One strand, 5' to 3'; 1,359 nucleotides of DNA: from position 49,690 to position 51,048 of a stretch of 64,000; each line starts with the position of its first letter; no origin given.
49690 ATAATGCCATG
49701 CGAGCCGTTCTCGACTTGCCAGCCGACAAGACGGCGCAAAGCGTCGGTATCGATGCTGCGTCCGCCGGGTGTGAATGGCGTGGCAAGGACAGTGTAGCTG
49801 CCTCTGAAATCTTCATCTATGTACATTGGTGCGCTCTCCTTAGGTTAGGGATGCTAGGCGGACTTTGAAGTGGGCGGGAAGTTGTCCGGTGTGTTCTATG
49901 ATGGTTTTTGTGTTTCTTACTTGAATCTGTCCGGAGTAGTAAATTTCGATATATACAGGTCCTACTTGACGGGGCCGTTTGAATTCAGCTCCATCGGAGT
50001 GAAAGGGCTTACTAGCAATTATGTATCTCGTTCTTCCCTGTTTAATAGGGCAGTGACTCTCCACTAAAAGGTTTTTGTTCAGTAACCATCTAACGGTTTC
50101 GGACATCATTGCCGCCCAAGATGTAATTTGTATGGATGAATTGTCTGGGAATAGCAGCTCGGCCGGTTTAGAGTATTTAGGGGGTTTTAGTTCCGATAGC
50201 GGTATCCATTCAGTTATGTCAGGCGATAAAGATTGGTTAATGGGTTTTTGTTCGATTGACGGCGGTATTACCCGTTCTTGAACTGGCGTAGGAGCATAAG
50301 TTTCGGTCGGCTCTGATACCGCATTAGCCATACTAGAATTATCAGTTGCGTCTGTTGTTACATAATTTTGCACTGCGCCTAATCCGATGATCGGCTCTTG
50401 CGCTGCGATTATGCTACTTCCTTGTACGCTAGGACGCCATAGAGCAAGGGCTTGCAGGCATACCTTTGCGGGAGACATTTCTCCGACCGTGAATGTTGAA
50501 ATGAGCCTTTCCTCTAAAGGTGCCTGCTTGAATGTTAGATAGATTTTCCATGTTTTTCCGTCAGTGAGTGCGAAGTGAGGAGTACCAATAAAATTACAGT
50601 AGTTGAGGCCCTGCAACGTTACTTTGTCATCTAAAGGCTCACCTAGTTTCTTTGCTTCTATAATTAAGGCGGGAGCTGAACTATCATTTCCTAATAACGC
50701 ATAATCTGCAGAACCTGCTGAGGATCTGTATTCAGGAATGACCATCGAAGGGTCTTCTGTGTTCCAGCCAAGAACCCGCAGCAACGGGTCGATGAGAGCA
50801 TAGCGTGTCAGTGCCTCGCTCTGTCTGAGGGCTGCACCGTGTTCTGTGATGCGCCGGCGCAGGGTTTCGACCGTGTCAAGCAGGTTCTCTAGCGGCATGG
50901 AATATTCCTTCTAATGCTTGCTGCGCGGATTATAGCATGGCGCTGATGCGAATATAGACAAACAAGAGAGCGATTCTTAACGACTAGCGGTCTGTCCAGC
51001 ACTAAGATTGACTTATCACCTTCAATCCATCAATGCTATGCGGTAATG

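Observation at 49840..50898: Orphan HsdR-N-like PD-(D/E)xK protein in a low-GC islet with no methylase or specificity partner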

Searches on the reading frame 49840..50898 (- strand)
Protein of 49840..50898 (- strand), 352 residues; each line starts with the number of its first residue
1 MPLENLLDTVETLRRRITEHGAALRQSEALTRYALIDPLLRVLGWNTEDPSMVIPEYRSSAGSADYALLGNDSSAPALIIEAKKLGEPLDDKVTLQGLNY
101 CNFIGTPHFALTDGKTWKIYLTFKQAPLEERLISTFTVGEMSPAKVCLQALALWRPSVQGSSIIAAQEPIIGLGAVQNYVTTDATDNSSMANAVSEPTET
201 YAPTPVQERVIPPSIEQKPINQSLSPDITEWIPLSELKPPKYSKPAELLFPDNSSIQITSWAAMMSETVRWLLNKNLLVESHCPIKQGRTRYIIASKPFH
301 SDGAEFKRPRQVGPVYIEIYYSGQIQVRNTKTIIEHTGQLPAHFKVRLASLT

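Call 3: search_protein_families(library=pfam, proteins=[window:49840-50898:-], max_evalue=1)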
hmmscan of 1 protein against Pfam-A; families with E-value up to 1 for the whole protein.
window:49840-50898:- (352 aa): 2 families
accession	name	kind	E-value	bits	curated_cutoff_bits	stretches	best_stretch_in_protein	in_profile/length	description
PF04313.20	HSDR_N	-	1e-05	26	25.1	1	26-59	2-35/198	Type I restriction enzyme R protein N terminus (HSDR_N)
PF13588.12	HSDR_N_2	-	0.00091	19.7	25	1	59-120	34-94/110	Type I restriction enzyme R protein N terminus (HSDR_N)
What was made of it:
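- On RecB-like PD-(D/E)xK nuclease, HSDR_N type (Pfam PF04313/PF13588): PF13588 scores 19.7 bits, below its cutoff of 25 (call 3).
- On Type I restriction-modification system (HsdR subunit): The protein has 352 aa, and Pfam finds only HSDR_N/HSDR_N_2 (call 3).
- Closest known: Nuclease. Same: It shares the N-terminal '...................' helix that the Pfam model matches (call 3).
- Closest known: Uma2/DUF820 stand-alone PD-. Different: It is a different family: there is no Pfam Uma2 hit on this protein (call 3).
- Checked: N-terminal domain: it matches Pfam HSDR_N PF04313 at 26.0 bits (cutoff 25.1, residues 26-59 only) and HSDR_N_2 PF13588 at 19.7 bits (below the cutoff of 25, residues 59-120) (call 3).
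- Tried and rejected: No Mrr_cat hit (call 3).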

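Call 4: search_protein_families(library=ncbifam, proteins=[window:49840-50898:-], max_evalue=1)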
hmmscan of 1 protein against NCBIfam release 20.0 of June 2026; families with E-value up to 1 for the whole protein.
window:49840-50898:- (352 aa): 0 families

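Call 5: search_protein_families(library=padloc, proteins=[window:49840-50898:-], max_evalue=1)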
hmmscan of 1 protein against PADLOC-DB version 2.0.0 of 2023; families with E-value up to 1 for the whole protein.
window:49840-50898:- (352 aa): 3 families
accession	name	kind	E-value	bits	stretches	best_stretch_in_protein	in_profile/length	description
PDLC04704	PDC-M54B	-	7.3e-07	26.1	1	28-85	52-114/507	-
PDLC04706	PDC-M54B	-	3.9e-06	23.8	1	25-88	40-106/475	-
PDLC03317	MTase_II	-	0.076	9.3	1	57-122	41-105/831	Type II methyltransferase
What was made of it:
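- On Known or candidate anti-phage systems in PADLOC-DB v2: There are only partial weak hits to PDC-M54B (26 and 24 bits, residues 25-88), which is the shared HSDR_N helix region (call 5).
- The protein itself gets only a weak partial PADLOC hit (PDC-M54B, 26 bits, N-terminal helix region; call 5).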

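Call 6: search_solved_structures(query=window:49840-50898:-, max_evalue=1, show_alignments=3)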
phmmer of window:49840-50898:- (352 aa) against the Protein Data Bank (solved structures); distinct sequences matched with E-value up to 1: 0.

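Call 7: find_homologous_proteins(query=window:49840-50898:-)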
Query window:49840-50898:- (352 aa): 1531 proteins with E <= 0.001 among 4551 candidates; the best 120 are listed.
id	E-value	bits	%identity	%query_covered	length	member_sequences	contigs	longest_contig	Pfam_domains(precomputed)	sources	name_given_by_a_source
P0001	6.9e-233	790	100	100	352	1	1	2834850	PF04313.21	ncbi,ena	-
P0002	2.1e-130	453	54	99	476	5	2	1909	PF04313.21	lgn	-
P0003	9.9e-119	415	58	99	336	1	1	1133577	-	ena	-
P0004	1.9e-114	401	56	99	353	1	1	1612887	-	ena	-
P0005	4.7e-114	400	45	99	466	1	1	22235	PF04313.21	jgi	-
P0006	6.9e-114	399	54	99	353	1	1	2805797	PF04313.21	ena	-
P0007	1.7e-112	394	55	99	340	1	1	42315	PF04313.21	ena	-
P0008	5.2e-111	390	44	99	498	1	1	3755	PF04313.21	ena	-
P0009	2.2e-110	387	55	99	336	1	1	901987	PF04313.21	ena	-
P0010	2.8e-110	387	54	99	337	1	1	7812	PF04313.21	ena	-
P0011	4.0e-110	387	47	99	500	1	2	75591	PF04313.21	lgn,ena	-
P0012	2.4e-105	371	45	98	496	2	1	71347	PF04313.21,PF13588.13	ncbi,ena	-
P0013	3.4e-105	370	54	99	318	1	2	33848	PF04313.21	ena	-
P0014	7.7e-104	366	44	99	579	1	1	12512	PF04313.21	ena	-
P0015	9.2e-101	356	54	99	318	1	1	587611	PF04313.21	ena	-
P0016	1.7e-99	352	43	99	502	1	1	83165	PF04313.21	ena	-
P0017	2.9e-99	351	52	99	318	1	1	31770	PF04313.21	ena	-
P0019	2.5e-93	331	50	99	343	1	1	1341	PF04313.21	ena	-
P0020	2.0e-91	325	45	99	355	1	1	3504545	PF04313.21,PF13588.13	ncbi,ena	-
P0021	2.8e-91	325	49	99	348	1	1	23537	PF04313.21,PF13588.13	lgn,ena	-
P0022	3.9e-91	324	48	99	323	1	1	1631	PF04313.21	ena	-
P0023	5.0e-91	324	47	99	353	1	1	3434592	PF04313.21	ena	-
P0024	5.2e-91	324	46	99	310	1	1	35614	PF04313.21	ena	-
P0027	6.6e-90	320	47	99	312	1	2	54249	PF04313.21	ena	-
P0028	8.9e-90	320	49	99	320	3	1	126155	PF04313.21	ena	-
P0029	1.7e-89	319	47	99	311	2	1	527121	PF04313.21,PF13588.13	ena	-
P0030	2.2e-89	318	48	99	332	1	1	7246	PF04313.21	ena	-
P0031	2.9e-89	318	44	99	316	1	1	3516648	PF04313.21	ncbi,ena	-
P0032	3.6e-89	318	48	99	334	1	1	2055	PF04313.21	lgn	-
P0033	6.0e-89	317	45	99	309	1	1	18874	PF04313.21,PF13588.13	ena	-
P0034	7.7e-89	317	47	99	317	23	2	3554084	PF04313.21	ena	-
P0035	8.3e-89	317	46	99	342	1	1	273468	PF04313.21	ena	-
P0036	9.0e-89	316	46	99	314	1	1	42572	PF04313.21,PF13588.13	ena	-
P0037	1.3e-88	316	46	99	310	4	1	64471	PF04313.21,PF13588.13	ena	-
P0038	1.4e-88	316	46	99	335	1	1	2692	PF04313.21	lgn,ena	-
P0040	2.9e-88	315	46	99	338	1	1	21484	PF04313.21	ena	-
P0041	3.2e-88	315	46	99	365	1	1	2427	PF04313.21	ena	-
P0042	3.4e-88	315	46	99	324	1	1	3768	PF04313.21,PF13588.13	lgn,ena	-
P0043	3.7e-88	314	47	99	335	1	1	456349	PF04313.21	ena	-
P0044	4.4e-88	314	48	99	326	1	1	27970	PF04313.21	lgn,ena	-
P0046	1.1e-87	313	47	99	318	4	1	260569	PF04313.21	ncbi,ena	-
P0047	2.1e-87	312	46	99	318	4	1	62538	PF04313.21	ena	-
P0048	3.6e-87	311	45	99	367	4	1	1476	PF04313.21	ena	-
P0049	4.8e-87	311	44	99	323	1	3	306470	PF04313.21,PF13588.13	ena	-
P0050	6.2e-87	310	48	99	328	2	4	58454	PF04313.21,PF13588.13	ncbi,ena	-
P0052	7.3e-87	310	46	99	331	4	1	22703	PF04313.21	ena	-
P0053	9.2e-87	310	46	99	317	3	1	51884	PF04313.21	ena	-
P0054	9.8e-87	310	47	99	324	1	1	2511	PF04313.21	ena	-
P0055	1.1e-86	310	49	99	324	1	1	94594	PF04313.21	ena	-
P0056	1.3e-86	309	46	99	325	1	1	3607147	PF04313.21,PF13588.13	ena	-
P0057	1.6e-86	309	47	99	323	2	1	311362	PF04313.21,PF13588.13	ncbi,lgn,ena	-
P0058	1.7e-86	309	46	99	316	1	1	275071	PF04313.21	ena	-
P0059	1.8e-86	309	45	99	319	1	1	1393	PF04313.21,PF13588.13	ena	-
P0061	5.2e-86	307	44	99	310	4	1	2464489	PF04313.21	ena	-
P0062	5.7e-86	307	45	99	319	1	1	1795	PF04313.21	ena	-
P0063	8.5e-86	307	45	99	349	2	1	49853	PF04313.21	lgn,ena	-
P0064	1.3e-85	306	47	99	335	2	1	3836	PF04313.21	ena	-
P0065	1.6e-85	306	47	99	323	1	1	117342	PF04313.21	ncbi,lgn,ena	-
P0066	1.7e-85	306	46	99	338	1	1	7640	PF04313.21,PF13588.13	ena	-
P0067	1.7e-85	306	46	99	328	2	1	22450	PF04313.21,PF13588.13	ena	-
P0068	2.1e-85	305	47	99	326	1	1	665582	PF04313.21,PF13588.13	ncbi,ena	-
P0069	2.4e-85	305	44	98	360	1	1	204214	PF04313.21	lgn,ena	-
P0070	2.7e-85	305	46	99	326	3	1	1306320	PF04313.21,PF13588.13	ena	-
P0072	3.9e-85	305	46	99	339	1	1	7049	PF04313.21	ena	-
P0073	3.9e-85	304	44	99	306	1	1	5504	PF04313.21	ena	-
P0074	4.3e-85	304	47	99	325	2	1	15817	PF04313.21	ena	-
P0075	6.5e-85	304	44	99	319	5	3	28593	PF04313.21,PF13588.13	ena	-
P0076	7.0e-85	304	46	99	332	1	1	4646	PF04313.21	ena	-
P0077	7.3e-85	304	46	99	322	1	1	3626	PF04313.21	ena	-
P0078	7.4e-85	304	46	99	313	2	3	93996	PF04313.21,PF13588.13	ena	-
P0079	9.0e-85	303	47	99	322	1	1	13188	PF04313.21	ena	-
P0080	1.6e-84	303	45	99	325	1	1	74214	PF04313.21,PF13588.13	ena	-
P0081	1.7e-84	302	45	99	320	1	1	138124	PF04313.21,PF13588.13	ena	-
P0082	2.0e-84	302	56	46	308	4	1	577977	PF04313.21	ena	-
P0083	2.4e-84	302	45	99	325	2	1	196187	PF04313.21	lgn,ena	-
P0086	4.6e-84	301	45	99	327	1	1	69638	PF04313.21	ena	-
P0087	6.6e-84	300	46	99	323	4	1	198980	PF04313.21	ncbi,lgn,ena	-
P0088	8.5e-84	300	47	99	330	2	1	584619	PF04313.21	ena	-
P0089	9.6e-84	300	45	99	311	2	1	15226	PF04313.21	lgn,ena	-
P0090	9.9e-84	300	47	99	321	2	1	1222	PF04313.21,PF13588.13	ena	-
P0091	1.1e-83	300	46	99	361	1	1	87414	PF04313.21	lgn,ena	-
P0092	1.2e-83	300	43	99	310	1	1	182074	PF04313.21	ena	-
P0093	1.2e-83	300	45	99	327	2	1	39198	PF04313.21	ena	-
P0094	1.4e-83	299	44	99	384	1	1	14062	PF04313.21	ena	-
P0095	1.5e-83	299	44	99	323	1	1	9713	PF04313.21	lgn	-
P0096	1.6e-83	299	46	99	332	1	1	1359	PF04313.21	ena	-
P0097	1.8e-83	299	47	99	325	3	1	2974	PF04313.21,PF13588.13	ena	-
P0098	1.8e-83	299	43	99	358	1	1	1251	PF04313.21,PF13588.13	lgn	-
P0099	1.8e-83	299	43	99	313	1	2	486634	PF04313.21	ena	-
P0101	2.4e-83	299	47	100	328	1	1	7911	PF04313.21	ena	-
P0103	3.4e-83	298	45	99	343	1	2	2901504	PF04313.21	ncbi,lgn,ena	-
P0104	3.5e-83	298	45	99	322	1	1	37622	PF04313.21,PF13588.13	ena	-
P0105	5.6e-83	297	45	99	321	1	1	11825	PF04313.21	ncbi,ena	-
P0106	8.2e-83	297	45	99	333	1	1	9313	PF04313.21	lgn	-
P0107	8.2e-83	297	47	99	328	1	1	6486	PF04313.21,PF13588.13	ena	-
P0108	1.0e-82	297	45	99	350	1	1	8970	PF04313.21,PF13588.13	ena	-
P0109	1.2e-82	296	45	99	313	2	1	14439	PF04313.21,PF13588.13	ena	-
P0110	1.2e-82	296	45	99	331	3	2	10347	PF04313.21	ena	-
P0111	2.1e-82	296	47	99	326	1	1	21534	PF04313.21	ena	-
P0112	2.3e-82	295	46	99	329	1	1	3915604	PF04313.21,PF13588.13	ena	-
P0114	2.7e-82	295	44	99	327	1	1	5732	PF04313.21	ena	-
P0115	3.1e-82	295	45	99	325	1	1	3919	PF04313.21,PF13588.13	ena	-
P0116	3.4e-82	295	45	99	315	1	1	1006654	PF04313.21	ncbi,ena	-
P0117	3.6e-82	295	44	99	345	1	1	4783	PF04313.21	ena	-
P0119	3.9e-82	295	39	99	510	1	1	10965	PF04313.21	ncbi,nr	ncbi:MAG: hypothetical protein F4Y44_04310 [Chloroflexi bacterium]|nr:hypothetical protein [Chlorofl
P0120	4.0e-82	295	45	99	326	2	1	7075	PF04313.21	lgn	-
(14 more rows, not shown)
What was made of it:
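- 49840..50898 (-): Complete ORF, 352 aa plus stop codon (49840-49842). An exact-sequence copy exists in the public collection (P0001, call 7). 1531 homologs at E <= 1e-3 (call 7).
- On RecB-like PD-(D/E)xK nuclease, HSDR_N type (Pfam PF04313/PF13588): Most homologs carry precomputed PF04313, and many carry PF13588 (call 7).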

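Call 10: find_encoding_contigs(protein=P0001, flank=10000, max_places=3)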
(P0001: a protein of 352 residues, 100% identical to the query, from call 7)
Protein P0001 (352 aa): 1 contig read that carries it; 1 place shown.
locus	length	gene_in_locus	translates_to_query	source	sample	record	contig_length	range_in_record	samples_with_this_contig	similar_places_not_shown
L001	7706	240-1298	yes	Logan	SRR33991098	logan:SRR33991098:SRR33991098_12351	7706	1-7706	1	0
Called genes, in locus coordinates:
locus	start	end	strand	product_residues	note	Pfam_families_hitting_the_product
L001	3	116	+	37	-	?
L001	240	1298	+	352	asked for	PF04313:HSDR_N (faint)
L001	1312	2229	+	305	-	PF00701:DHDPS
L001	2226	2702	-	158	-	PF01782:RimM, PF05239:PRC (weak), PF24986:PRC_RimM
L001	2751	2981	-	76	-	PF13083:KH_KhpA-B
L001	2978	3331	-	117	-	PF00886:Ribosomal_S16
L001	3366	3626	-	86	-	PF01649:Ribosomal_S20p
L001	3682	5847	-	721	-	PF01966:HD, PF13328:HD_4, PF04607:RelA_SpoT, PF02824:TGS, PF19296:RelA_AH, PF28438:RelA_RIS, PF01842:ACT (weak), PF13291:ACT_4, +1 more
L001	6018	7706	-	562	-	?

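Call 12: find_encoding_contigs(protein=P0003, flank=8000, max_places=2)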
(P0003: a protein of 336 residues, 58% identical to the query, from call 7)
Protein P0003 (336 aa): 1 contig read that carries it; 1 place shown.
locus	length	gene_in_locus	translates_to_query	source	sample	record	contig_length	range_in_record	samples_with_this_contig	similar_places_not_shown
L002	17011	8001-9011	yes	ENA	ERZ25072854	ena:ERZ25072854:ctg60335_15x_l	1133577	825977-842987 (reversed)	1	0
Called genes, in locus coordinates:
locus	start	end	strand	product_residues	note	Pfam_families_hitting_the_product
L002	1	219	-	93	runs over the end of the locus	PF11746:DUF3303 (weak)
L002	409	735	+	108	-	-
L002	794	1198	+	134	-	PF14832:Tautomerase_3 (weak)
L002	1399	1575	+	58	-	-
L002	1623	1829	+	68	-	PF03061:4HBT (weak)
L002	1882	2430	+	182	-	PF05685:Uma2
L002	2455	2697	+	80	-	-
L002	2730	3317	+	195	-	PF00107:ADH_zinc_N, PF13602:ADH_zinc_N_2 (weak)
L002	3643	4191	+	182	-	PF00501:AMP-binding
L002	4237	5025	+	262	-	PF00501:AMP-binding, PF13193:AMP-binding_C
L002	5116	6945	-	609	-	-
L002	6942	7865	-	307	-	PF09296:NUDIX-like (weak), PF09297:Zn_ribbon_NUD, PF00293:NUDIX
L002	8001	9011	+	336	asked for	-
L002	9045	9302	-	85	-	-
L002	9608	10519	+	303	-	PF00701:DHDPS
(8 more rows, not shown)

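Call 13: find_encoding_contigs(protein=P0020, flank=8000, max_places=2)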
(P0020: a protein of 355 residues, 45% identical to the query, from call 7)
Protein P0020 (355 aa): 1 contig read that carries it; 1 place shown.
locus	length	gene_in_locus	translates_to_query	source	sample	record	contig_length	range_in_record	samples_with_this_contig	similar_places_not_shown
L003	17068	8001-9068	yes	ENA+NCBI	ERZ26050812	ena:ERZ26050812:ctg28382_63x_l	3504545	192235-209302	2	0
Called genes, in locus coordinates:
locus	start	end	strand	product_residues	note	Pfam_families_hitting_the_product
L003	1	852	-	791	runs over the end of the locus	PF02366:PMT, PF13231:PMT_2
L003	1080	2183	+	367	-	PF02746:MR_MLE_N, PF13378:MR_MLE_C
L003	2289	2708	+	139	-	PF03061:4HBT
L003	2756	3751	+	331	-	PF08240:ADH_N, PF00107:ADH_zinc_N, PF13602:ADH_zinc_N_2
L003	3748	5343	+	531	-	PF00501:AMP-binding, PF13193:AMP-binding_C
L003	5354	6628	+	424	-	PF01979:Amidohydro_1, PF07969:Amidohydro_3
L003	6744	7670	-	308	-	PF09296:NUDIX-like, PF09297:Zn_ribbon_NUD, PF00293:NUDIX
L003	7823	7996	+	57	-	-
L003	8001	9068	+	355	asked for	PF04313:HSDR_N (faint), PF13588:HSDR_N_2 (faint)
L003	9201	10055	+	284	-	PF13614:AAA_31, PF01656:CbiA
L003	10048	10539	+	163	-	-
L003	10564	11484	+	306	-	PF00701:DHDPS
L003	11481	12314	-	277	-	PF00005:ABC_tran, PF13304:AAA_21 (faint)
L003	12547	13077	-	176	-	PF01782:RimM, PF05239:PRC, PF24986:PRC_RimM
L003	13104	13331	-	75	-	PF13083:KH_KhpA-B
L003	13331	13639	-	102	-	PF00886:Ribosomal_S16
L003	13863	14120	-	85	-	PF01649:Ribosomal_S20p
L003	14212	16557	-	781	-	PF13328:HD_4, PF01966:HD, PF04607:RelA_SpoT, PF02824:TGS, PF19296:RelA_AH, PF28438:RelA_RIS, PF13291:ACT_4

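Call 14: find_encoding_contigs(protein=P0031, flank=8000, max_places=2)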
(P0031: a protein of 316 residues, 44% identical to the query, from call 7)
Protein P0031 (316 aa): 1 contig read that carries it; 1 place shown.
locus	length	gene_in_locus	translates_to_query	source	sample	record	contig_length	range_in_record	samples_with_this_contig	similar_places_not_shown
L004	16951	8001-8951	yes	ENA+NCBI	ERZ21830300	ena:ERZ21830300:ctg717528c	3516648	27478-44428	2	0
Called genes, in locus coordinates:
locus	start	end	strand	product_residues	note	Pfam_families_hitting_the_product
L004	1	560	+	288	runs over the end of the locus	PF03631:Virul_fac_BrkB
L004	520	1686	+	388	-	PF00089:Trypsin, PF13365:Trypsin_2, PF00595:PDZ (weak), PF13180:PDZ_2, PF17820:PDZ_6 (weak)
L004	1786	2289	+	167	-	PF04982:TM_HPP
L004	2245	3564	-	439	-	PF13784:Fic_N, PF02661:Fic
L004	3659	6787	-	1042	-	PF00133:tRNA-synt_1, PF09334:tRNA-synt_1g (faint), PF08264:Anticodon_1, PF19302:DUF5915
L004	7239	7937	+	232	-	PF05685:Uma2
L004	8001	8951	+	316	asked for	PF04313:HSDR_N (faint)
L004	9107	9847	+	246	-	PF05685:Uma2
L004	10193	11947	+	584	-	PF02638:GHL10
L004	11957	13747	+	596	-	PF02638:GHL10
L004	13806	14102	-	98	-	-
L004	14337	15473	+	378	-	PF13808:DDE_Tnp_1_assoc, PF01609:DDE_Tnp_1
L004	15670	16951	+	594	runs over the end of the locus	PF02638:GHL10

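Call 15: find_related_loci(query=A1, collection=genome_contigs, flank=8000)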
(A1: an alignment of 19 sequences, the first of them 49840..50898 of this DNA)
Query A1 (352 aa) in genome_contigs; peptide patterns used: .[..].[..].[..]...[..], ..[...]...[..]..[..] (x = any residue, [..] = any of these).
335 stretches matched a pattern; 303 encode a relative of the query (tblastn E <= 1e-3); the best 80 are kept; 80 distinct loci.
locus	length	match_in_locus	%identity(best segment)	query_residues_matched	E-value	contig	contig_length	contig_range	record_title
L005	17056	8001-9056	45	1-347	5e-96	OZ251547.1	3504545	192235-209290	MAG: Dehalococcoidia bacterium isolate 7c1018f6-8209-44eb-a256-ba93cc78eb51 genome assembly, chromosome: 1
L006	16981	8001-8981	48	1-348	1e-95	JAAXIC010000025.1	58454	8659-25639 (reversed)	MAG: Chloroflexota bacterium isolate Plut_88905 unfiltered_Plut_88905_genomic_contig_695386, whole genome shotgun sequen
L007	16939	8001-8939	44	1-350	2e-94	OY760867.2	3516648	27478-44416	MAG: Dehalococcoidia bacterium isolate ec36dd00-29ce-491f-9a3f-6816ace52b4b genome assembly, chromosome: 1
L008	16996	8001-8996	45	1-350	6e-94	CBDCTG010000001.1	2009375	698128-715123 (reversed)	MAG: Dehalococcoidia bacterium isolate 4ff42160-3ad2-402c-a149-9455d4d66828 genome assembly, contig: contig_1, whole gen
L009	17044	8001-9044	46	1-349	5e-93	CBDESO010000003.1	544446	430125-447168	MAG: Dehalococcoidia bacterium isolate 8bfb036c-3c01-4255-9848-4c90bd31c741 genome assembly, contig: contig_3, whole gen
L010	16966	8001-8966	46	1-348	7e-92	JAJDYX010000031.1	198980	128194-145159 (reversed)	MAG: Candidatus Latescibacterota bacterium isolate jk18x34bins.57 k141_309523, whole genome shotgun sequence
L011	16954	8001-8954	46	1-347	3e-89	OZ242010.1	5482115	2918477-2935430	MAG: Candidatus Latescibacterota bacterium isolate 318c57a3-5c92-4b38-acc3-b9680ed3e2d2 genome assembly, chromosome: 1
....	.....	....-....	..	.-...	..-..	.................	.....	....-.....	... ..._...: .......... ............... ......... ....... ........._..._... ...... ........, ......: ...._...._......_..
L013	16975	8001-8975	47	1-348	3e-88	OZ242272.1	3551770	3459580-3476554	MAG: Chloroflexota bacterium isolate e1420fa2-ce91-4a5a-b5ce-1a2ec9efecdf genome assembly, chromosome: 1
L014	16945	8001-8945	45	1-349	8e-88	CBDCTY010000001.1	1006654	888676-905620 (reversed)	MAG: Dehalococcoidia bacterium isolate 8d763e54-a689-437c-9121-06e6f54ce659 genome assembly, contig: contig_1, whole gen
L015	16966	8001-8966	44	1-348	1e-87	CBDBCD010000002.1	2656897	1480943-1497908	MAG: Dehalococcoidia bacterium isolate 18480985-e817-4171-aff3-d89334621982 genome assembly, contig: contig_2, whole gen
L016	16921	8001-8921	45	9-348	1e-86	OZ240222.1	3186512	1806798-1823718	MAG: Dehalococcoidia bacterium isolate bda7ac21-848d-445c-aae4-c7980c7e0923 genome assembly, chromosome: 1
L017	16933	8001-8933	43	1-348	3e-86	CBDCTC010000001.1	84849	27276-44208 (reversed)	MAG: Dehalococcoidia bacterium isolate 84f1e96c-5f89-47d0-9b41-bcaa3e3d8f53 genome assembly, contig: contig_1, whole gen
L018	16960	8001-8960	44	1-349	2e-86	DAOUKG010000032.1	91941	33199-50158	MAG TPA_asm: Dehalococcoidia bacterium isolate S5_317 k113_66830, whole genome shotgun sequence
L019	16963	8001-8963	44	1-348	3e-86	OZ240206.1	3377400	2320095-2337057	MAG: Dehalococcoidia bacterium isolate 2e453fae-0281-4c22-a0b3-57af5dde5db4 genome assembly, chromosome: 1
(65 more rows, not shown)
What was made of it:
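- This is a lower bound, because the scan was pattern-limited (call 15).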
